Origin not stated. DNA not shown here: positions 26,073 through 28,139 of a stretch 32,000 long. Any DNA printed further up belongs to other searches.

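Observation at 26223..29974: hypC-hypE are followed in the same tight unit by a histidine-free MBL-like gene and a motif-degenerate acetyl-CoA-synthetase-like gene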

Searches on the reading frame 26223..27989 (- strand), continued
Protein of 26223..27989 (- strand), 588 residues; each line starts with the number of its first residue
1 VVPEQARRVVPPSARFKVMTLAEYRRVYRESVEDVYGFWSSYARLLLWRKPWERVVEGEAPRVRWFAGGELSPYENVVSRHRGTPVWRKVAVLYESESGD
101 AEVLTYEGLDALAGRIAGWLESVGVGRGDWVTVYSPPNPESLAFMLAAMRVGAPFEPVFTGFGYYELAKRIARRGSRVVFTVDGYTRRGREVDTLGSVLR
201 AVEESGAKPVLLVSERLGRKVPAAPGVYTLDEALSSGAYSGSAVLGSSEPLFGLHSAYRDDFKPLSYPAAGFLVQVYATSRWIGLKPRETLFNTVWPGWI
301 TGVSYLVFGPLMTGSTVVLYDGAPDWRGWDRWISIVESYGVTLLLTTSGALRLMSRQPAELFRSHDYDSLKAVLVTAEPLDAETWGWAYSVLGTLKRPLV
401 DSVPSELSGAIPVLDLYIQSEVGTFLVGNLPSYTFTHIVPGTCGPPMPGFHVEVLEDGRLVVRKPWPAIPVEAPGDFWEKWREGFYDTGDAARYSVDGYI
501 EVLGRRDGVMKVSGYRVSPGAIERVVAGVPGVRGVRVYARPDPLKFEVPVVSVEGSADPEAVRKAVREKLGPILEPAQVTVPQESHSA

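Call 61: predict_structure(alignment_id=A4)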
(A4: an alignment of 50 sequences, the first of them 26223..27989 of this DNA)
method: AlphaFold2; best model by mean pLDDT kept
length: 588 residues; sequences in the alignment: 50
mean_pLDDT: 94.6   pTM: 0.94
mean pLDDT of the five models: 94.6, 93.9, 93.3, 91.0, 90.1
residues with pLDDT >= 90: 540; 70-90: 35; 50-70: 8; < 50: 5
segments of 3 or more residues with pLDDT < 50: 1-3
pLDDT, mean of each block of 10 residues (from residue 1): 64 93 97 98 98 96 96 98 98 95 98 98 97 97 98 97 97 98 95 96 97 95 94 90 97 96 97 98 97 86 95 98 88 96 96 95 96 94 96 96 95 95 95 94 96 97 97 96 96 94 93 92 98 95 93 95 97 95 61
secondary structure, 60 per line:
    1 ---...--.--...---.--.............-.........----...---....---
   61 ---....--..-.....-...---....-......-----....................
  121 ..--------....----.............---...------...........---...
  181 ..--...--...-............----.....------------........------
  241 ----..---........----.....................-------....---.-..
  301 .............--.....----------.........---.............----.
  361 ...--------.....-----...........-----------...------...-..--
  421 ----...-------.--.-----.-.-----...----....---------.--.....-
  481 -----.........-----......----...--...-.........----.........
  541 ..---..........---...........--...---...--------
elements in order: H21-33 H35-43 E48-50 E54-57 E64-67 H73-77 H85-88 E90-95 E101-105 H106-122 E131-134 H139-151 E155-157 H164-174 E178-182 E185-187 E190-192 H194-205 E210-214 E227-229 H230-234 E250-257 E262-268 H269-282 E290-293 H300-313 E316-320 H331-339 E343-347 H348-355 H360-363 E372-376 H382-392 E413-415 E425-427 E452-454 E459-462 H475-479 E486-494 E500-505 E510-512 E515-517 H519-527 E532-542 E546-555 H559-569 E578-580

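Call 65: fold_search(model_id=the predicted structure, library=pdb)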
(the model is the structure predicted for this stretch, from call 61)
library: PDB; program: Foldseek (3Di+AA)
matches with E <= 10: 1964; with E <= 0.001: 653
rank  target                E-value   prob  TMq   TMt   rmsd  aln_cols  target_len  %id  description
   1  8rpl_A                1.7e-63  1.00  0.91  0.85   2.7       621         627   29  AMP-forming acetyl-CoA synthetase from Chloroflexota bacterium with bound acetyl AMP (released 2024-06-19)
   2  8rpl_B                2.3e-62  1.00  0.91  0.85   2.7       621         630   29  AMP-forming acetyl-CoA synthetase from Chloroflexota bacterium with bound acetyl AMP (released 2024-06-19)
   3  8rpk_A                5.9e-62  1.00  0.91  0.86   2.5       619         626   29  AMP-forming Acetyl-CoA synthetase from Chloroflexota bacterium without bound ligand (released 2024-06-19)
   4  7kq6_A                5.3e-58  1.00  0.89  0.86   2.2       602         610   28  Crystal Structure of Acetyl-coenzyme A synthetase from Coccidioides immitis in complex with PRX (released 2020-12-09)
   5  5jrh_B                6.3e-58  1.00  0.88  0.82   3.2       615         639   26  Crystal structure of Salmonella enterica acetyl-CoA synthetase (Acs) in complex with cAMP and Coenzyme A (released 2016-12-21)
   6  7l3q_A                7.1e-58  1.00  0.91  0.85   2.9       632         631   28  Crystal Structure of Acetyl-CoA synthetase in complex with adenosine-5'-methylphosphate and Co-enzyme A from Coccidioi (released 2020-12-30)
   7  7l3q_C                1.3e-57  1.00  0.90  0.84   2.5       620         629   28  Crystal Structure of Acetyl-CoA synthetase in complex with adenosine-5'-methylphosphate and Co-enzyme A from Coccidioi (released 2020-12-30)
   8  7kq6_C                1.5e-57  1.00  0.89  0.86   2.2       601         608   29  Crystal Structure of Acetyl-coenzyme A synthetase from Coccidioides immitis in complex with PRX (released 2020-12-09)
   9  7kvy                  2.0e-57  1.00  0.90  0.84   2.4       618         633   28  Crystal Structure of Acetyl-CoA synthetase in complex with adenosine-5'-ethylphosphate and Co-enzyme A from Coccidioides (released 2020-12-30)
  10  5jrh_A                2.1e-57  1.00  0.89  0.82   3.2       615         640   25  Crystal structure of Salmonella enterica acetyl-CoA synthetase (Acs) in complex with cAMP and Coenzyme A (released 2016-12-21)
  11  2p20_B                2.7e-57  1.00  0.89  0.82   3.8       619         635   25  Acetyl-CoA Synthetase, R584A mutation (released 2007-05-29)
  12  1pg4_A                1.3e-56  1.00  0.88  0.82   3.8       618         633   25  Acetyl CoA Synthetase, Salmonella enterica (released 2003-06-03)
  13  7l3q_B                1.5e-56  1.00  0.91  0.85   2.6       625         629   28  Crystal Structure of Acetyl-CoA synthetase in complex with adenosine-5'-methylphosphate and Co-enzyme A from Coccidioi (released 2020-12-30)
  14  2p2m_B                1.8e-56  1.00  0.89  0.83   3.7       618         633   24  Acetyl-CoA Synthetase, R194A mutation (released 2007-05-29)
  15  7kdn_A                2.3e-56  1.00  0.91  0.86   2.8       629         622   27  Crystal structure of Acetyl-CoA Synthetase in Complex with Adenosine-5'-propylphosphate from Aspergillus fumigatus (released 2020-11-04)
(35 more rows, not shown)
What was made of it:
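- On ANL superfamily (adenylate-forming enzymes): The AF2 model has pLDDT 94.6 and TM 0.9 to ACS structures (calls 61, 65).
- TM is 0.77 for 7kno_B and 5u29_B, which I take to be in the other domain arrangement (calls 61, 65).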

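Call 84: find_encoding_contigs(protein=P0074, flank=8000, max_places=1)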
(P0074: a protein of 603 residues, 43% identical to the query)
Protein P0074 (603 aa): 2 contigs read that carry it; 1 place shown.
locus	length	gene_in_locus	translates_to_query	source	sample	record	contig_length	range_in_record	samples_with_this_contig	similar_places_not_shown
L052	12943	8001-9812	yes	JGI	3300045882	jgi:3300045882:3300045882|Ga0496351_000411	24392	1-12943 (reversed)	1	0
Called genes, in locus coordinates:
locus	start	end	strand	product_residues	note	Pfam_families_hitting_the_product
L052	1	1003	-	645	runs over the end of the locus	PF00890:FAD_binding_2, PF01266:DAO (weak), PF07992:Pyr_redox_2, PF12831:FAD_oxidored, PF13450:NAD_binding_8 (weak), PF12838:Fer4_7 (weak), PF12838:Fer4_7, PF13187:Fer4_9, +13 more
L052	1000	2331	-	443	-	PF00890:FAD_binding_2 (weak), PF01134:GIDA (faint), PF07992:Pyr_redox_2 (weak), PF12831:FAD_oxidored, PF13450:NAD_binding_8 (weak), PF00037:Fer4 (weak), PF12797:Fer4_2 (weak), PF07992:Pyr_redox_2, +4 more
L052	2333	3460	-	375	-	PF25160:LdpA_Fe-S-bd (faint), PF12838:Fer4_7, PF13183:Fer4_8, PF13187:Fer4_9 (weak), PF13237:Fer4_10 (weak), PF13534:Fer4_17 (weak)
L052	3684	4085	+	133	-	PF01155:HypA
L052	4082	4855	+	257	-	PF01656:CbiA, PF10609:ParA, PF13614:AAA_31 (weak)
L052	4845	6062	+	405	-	PF01924:HypD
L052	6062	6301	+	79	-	PF01455:HupF_HypC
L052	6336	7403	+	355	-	PF00586:AIRS, PF02769:AIRS_C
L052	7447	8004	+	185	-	PF13483:Lactamase_B_3, PF12706:Lactamase_B_2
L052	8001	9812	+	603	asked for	PF16177:ACAS_N, PF00501:AMP-binding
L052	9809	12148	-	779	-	PF00708:Acylphosphatase, PF07503:zf-HYPF, PF01300:Sua5_yciO_yrdC, PF17788:HypF_C, PF22521:HypF_C_2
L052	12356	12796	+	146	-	-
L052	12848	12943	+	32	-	?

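Call 85: find_encoding_contigs(protein=P0068, flank=8000, max_places=1)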
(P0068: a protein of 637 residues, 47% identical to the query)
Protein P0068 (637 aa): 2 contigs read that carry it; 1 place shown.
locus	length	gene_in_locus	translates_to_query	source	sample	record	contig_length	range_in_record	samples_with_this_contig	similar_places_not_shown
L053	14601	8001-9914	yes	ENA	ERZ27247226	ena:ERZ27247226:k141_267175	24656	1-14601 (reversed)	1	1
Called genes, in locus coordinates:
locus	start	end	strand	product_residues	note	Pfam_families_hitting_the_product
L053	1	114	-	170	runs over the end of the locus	PF01750:HycI (weak)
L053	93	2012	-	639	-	PF00374:NiFeSe_Hases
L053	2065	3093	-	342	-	-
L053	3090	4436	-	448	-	PF01058:Oxidored_q6, PF14720:NiFe_hyd_SSU_C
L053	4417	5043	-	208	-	-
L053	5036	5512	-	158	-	-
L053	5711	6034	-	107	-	-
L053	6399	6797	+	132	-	PF08753:NikR_C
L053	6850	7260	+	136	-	PF01155:HypA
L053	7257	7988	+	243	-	PF10609:ParA, PF01656:CbiA (weak)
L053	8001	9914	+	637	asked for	PF16177:ACAS_N, PF00501:AMP-binding, PF13193:AMP-binding_C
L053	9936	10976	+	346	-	PF00586:AIRS, PF02769:AIRS_C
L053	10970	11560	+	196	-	PF13483:Lactamase_B_3, PF12706:Lactamase_B_2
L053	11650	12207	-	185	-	PF00237:Ribosomal_L22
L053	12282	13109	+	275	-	PF01040:UbiA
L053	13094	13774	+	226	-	PF00702:Hydrolase, PF12710:HAD, PF13419:HAD_2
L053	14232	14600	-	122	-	?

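Call 86: find_encoding_contigs(protein=P0037, flank=8000, max_places=1)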
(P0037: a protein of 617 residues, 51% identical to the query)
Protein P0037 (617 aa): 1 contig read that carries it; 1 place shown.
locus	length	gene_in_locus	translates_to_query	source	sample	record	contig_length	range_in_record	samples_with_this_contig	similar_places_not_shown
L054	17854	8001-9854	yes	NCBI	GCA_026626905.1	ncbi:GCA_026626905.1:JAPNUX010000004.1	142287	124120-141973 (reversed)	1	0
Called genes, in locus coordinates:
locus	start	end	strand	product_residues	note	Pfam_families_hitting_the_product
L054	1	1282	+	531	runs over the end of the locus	PF01074:Glyco_hydro_38N, PF09261:Alpha-mann_mid, PF07748:Glyco_hydro_38C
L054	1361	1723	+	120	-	PF17677:Glyco_hydro38C2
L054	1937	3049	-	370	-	PF09376:NurA (weak)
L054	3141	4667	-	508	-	PF01935:DUF87, PF10412:TrwB_AAD_bind, PF12846:AAA_10 (faint)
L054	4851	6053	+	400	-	PF01924:HypD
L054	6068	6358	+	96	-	PF01455:HupF_HypC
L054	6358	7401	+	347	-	PF00586:AIRS, PF02769:AIRS_C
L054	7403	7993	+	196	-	PF13483:Lactamase_B_3, PF12706:Lactamase_B_2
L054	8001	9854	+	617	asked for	PF16177:ACAS_N, PF00501:AMP-binding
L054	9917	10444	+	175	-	PF00252:Ribosomal_L16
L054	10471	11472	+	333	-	PF01866:Diphthamide_syn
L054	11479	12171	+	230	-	PF05175:MTS (weak), PF06325:PrmA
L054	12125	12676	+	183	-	-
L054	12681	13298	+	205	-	PF09840:DUF2067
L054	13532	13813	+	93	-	PF13656:RNA_pol_L_2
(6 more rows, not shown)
